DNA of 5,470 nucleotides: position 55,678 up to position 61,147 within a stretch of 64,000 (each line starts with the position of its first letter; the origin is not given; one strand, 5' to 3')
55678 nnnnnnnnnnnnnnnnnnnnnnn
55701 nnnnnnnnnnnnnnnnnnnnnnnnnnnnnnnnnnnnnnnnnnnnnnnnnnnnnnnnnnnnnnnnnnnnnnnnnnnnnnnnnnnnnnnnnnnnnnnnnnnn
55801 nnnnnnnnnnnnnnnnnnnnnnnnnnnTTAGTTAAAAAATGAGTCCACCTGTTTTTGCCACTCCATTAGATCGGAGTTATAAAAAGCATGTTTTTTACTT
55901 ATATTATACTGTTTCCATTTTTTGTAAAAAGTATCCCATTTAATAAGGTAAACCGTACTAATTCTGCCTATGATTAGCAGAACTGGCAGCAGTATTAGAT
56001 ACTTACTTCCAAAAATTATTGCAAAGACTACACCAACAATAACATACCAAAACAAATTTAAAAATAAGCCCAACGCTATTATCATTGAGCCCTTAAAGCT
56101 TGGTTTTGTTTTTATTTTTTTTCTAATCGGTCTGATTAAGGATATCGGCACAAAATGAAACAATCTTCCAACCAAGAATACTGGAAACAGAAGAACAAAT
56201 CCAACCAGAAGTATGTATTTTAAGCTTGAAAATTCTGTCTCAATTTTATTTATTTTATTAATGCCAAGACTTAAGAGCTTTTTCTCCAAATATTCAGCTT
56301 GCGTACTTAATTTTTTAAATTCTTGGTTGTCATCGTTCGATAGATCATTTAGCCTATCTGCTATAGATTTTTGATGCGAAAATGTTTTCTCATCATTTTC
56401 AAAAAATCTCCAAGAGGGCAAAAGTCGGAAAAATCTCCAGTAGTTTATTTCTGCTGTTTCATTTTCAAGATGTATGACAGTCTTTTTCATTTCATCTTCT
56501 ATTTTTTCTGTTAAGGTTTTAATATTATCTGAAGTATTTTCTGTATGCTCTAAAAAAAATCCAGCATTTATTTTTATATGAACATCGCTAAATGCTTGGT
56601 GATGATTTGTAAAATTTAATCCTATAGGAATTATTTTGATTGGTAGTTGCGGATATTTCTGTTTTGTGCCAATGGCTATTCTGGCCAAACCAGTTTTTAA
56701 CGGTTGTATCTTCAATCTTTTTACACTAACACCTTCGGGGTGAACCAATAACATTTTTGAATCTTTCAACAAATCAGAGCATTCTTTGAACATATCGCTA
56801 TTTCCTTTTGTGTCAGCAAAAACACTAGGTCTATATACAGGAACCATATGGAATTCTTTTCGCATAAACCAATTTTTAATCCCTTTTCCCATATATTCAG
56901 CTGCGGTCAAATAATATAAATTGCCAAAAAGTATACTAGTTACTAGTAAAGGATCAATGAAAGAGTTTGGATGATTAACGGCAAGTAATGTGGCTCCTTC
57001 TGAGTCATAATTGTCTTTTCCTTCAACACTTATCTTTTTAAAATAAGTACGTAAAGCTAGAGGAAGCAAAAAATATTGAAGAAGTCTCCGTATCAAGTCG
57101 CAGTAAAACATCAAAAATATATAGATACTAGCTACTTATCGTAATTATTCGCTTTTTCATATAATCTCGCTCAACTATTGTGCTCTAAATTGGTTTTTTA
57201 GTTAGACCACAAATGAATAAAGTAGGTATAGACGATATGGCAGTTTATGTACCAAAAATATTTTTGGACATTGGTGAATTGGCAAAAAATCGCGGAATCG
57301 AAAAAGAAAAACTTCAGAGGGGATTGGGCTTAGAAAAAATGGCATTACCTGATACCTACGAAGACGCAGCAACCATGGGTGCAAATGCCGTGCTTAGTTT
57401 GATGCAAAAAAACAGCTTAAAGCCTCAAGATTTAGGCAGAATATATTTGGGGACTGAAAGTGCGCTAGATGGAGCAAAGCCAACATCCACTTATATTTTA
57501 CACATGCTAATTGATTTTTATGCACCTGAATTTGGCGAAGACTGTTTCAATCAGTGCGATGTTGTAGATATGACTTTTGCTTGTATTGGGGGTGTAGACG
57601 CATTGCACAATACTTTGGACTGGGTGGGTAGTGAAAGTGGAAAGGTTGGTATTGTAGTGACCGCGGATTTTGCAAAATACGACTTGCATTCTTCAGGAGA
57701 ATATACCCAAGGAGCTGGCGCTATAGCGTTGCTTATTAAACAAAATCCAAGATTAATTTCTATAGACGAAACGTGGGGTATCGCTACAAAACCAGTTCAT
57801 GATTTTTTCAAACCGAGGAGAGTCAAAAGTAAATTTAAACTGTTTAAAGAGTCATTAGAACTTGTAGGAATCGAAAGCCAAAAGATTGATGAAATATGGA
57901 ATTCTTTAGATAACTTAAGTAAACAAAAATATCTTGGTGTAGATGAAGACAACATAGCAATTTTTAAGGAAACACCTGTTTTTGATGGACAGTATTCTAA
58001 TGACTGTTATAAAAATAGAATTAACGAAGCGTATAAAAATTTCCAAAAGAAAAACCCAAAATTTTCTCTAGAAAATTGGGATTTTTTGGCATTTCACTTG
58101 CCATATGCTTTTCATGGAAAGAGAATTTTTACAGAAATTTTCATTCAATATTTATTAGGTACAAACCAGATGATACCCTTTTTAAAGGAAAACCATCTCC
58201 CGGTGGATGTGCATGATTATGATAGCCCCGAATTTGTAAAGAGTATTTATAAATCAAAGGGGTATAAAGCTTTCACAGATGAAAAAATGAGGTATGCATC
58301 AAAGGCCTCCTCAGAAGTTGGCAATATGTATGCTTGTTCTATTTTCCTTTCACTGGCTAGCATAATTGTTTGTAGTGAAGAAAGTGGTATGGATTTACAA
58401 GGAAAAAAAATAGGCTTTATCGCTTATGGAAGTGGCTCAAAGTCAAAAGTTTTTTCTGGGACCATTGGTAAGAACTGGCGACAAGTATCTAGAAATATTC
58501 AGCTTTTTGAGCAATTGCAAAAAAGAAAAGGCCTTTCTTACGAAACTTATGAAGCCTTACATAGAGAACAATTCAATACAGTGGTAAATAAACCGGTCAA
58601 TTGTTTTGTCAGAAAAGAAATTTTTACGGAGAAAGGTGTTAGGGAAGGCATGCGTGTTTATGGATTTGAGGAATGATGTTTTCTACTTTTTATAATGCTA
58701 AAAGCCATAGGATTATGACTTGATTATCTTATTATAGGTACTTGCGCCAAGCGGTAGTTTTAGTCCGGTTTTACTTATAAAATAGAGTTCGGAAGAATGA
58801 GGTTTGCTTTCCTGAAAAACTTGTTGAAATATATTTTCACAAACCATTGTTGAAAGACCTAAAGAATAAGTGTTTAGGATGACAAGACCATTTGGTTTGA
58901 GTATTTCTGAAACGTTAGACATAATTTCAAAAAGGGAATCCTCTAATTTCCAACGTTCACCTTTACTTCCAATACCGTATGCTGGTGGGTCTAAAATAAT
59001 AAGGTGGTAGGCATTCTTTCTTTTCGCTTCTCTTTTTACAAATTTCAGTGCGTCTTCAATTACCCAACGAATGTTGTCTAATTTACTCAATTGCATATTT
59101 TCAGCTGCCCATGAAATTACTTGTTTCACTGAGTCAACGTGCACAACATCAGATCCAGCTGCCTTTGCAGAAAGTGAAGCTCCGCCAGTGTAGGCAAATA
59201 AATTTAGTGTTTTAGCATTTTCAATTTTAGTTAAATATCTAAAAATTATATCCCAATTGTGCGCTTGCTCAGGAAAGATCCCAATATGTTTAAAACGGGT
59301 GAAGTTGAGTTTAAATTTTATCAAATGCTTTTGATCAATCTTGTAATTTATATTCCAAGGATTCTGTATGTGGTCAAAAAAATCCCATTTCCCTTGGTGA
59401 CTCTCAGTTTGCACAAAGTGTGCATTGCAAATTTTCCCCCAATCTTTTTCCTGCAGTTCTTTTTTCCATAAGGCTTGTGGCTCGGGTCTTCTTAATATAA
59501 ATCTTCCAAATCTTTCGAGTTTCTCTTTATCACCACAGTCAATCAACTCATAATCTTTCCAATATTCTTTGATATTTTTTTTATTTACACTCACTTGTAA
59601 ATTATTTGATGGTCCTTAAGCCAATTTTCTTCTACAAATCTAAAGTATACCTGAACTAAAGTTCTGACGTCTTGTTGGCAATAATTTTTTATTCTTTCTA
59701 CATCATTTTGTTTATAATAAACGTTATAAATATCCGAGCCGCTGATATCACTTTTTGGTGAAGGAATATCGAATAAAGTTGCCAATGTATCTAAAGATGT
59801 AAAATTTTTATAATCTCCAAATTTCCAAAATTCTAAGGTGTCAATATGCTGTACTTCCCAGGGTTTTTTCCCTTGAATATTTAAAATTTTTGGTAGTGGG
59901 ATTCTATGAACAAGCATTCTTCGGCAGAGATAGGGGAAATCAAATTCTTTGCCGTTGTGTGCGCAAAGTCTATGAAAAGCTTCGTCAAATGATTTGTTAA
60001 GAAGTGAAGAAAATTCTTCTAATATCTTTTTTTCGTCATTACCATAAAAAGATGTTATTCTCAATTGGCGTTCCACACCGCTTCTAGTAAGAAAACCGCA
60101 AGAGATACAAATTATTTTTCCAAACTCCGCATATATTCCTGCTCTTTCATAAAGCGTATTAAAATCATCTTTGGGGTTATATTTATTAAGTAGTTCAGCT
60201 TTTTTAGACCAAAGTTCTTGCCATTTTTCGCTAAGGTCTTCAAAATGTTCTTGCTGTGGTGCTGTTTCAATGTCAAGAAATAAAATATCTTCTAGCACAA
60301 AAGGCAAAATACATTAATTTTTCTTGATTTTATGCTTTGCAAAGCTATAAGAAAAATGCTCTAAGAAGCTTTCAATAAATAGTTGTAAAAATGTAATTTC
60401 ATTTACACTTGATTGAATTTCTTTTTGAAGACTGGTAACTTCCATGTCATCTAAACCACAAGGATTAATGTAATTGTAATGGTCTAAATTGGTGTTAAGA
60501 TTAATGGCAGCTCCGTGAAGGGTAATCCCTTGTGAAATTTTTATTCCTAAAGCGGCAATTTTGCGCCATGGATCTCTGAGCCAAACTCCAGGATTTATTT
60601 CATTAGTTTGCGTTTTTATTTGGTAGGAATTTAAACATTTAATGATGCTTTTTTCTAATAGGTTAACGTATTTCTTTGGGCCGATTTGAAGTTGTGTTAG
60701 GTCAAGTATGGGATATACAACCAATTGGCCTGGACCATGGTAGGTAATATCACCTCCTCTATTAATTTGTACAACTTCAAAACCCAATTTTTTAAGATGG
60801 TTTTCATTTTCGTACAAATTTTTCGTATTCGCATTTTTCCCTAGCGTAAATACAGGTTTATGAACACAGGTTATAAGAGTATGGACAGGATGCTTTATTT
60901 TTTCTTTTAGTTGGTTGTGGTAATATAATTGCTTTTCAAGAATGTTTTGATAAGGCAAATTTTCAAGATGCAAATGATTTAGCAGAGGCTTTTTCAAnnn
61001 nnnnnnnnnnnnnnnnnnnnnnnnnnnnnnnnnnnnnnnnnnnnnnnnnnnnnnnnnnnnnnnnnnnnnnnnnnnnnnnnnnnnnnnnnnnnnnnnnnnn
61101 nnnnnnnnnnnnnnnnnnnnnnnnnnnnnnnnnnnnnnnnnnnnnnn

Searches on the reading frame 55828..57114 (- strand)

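Call 42: search_protein_families(library=pfam, proteins=[window:55828-57114:-], max_evalue=0.05)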
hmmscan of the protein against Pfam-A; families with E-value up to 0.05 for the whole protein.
window:55828-57114:- (428 aa): 1 family
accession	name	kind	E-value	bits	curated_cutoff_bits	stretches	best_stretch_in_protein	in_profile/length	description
PF01553.26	Acyltransferase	-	7.7e-14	52.1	23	1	27-165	1-130/132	Acyltransferase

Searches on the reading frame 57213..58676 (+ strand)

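Call 42: search_protein_families(library=pfam, proteins=[window:57213-58676:+], max_evalue=0.05)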
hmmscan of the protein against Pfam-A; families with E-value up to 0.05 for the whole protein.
window:57213-58676:+ (487 aa): 2 families
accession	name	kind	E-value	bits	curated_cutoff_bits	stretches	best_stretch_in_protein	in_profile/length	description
PF08540.16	HMG_CoA_synt_C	-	2.3e-24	87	25.1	1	252-453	25-243/280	Hydroxymethylglutaryl-coenzyme A synthase C terminal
PF01154.23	HMG_CoA_synt_N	-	1.3e-23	84.2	25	1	3-176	4-170/174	Hydroxymethylglutaryl-coenzyme A synthase N terminal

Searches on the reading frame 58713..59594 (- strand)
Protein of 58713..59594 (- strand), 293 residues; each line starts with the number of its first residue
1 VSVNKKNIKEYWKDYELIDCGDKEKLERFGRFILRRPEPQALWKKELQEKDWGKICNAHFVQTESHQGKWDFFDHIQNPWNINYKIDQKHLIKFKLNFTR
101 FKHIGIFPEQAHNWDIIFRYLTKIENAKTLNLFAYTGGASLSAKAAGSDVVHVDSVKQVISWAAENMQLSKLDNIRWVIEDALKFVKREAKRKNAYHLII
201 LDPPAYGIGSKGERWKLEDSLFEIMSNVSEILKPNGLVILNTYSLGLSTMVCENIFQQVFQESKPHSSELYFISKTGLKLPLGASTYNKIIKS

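Call 42: search_protein_families(library=pfam, proteins=[window:58713-59594:-], max_evalue=0.05)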
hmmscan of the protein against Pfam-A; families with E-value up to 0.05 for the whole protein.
window:58713-59594:- (293 aa): 7 families
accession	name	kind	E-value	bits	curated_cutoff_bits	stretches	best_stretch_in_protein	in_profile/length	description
PF10672.15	Methyltrans_SAM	-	6.2e-12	45.8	27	1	91-239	92-235/286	S-adenosylmethionine-dependent methyltransferase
PF03602.21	Cons_hypoth95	-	4.4e-09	36.7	24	1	118-243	33-153/182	Conserved hypothetical protein 95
PF13847.12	Methyltransf_31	-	5.1e-05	23.4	27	1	141-251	17-114/145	Methyltransferase domain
PF09445.16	Methyltransf_15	-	0.0013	18.8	22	1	129-221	4-98/165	RNA cap guanine-N2 methyltransferase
PF05175.20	MTS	-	0.038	14.1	23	0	136-258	42-156/170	Methyltransferase small domain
PF02390.23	Methyltransf_4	-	0.039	13.9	24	0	141-257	19-132/173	Putative methyltransferase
PF01564.23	Spermine_synth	-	0.042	13.8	22.9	0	153-259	55-149/186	Spermine/spermidine synthase domain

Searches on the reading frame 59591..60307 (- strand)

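Call 42: search_protein_families(library=pfam, proteins=[window:59591-60307:-], max_evalue=0.05)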
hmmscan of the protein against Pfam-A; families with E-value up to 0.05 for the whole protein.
window:59591-60307:- (238 aa): 5 families
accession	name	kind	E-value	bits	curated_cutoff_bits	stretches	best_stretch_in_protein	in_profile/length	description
PF10108.15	DNA_pol_B_exo2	-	3.4e-19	69.8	24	1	61-225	7-174/213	Predicted 3'-5' exonuclease related to the exonuclease domain of PolB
PF13482.12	RNase_H_2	-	7.4e-14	52.5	22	1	54-221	6-161/165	RNase_H superfamily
PF03104.25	DNA_pol_B_exo1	-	0.00015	21.7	23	1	83-141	136-190/242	DNA polymerase family B, exonuclease domain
PF04054.21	Not1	-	0.0062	15.9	22.7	1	91-153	8-68/372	CCR4-Not complex component, Not1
PF07200.18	Mod_r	-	0.028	14.8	30.1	0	15-51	63-99/146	Modifier of rudimentary (Mod(r)) protein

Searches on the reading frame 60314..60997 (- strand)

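Call 42: search_protein_families(library=pfam, proteins=[window:60314-60997:-], max_evalue=0.05)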
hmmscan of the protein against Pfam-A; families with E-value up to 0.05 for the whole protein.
window:60314-60997:- (227 aa): 2 families
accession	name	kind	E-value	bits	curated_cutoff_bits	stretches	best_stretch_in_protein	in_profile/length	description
PF21948.1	LplA-B_cat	-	1.9e-41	142.7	27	1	25-211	11-199/200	Lipoyl protein ligase A/B catalytic domain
PF03099.24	BPL_LplA_LipB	-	0.0097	16.3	21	1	60-148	13-111/133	Biotin/lipoate A/B protein ligase family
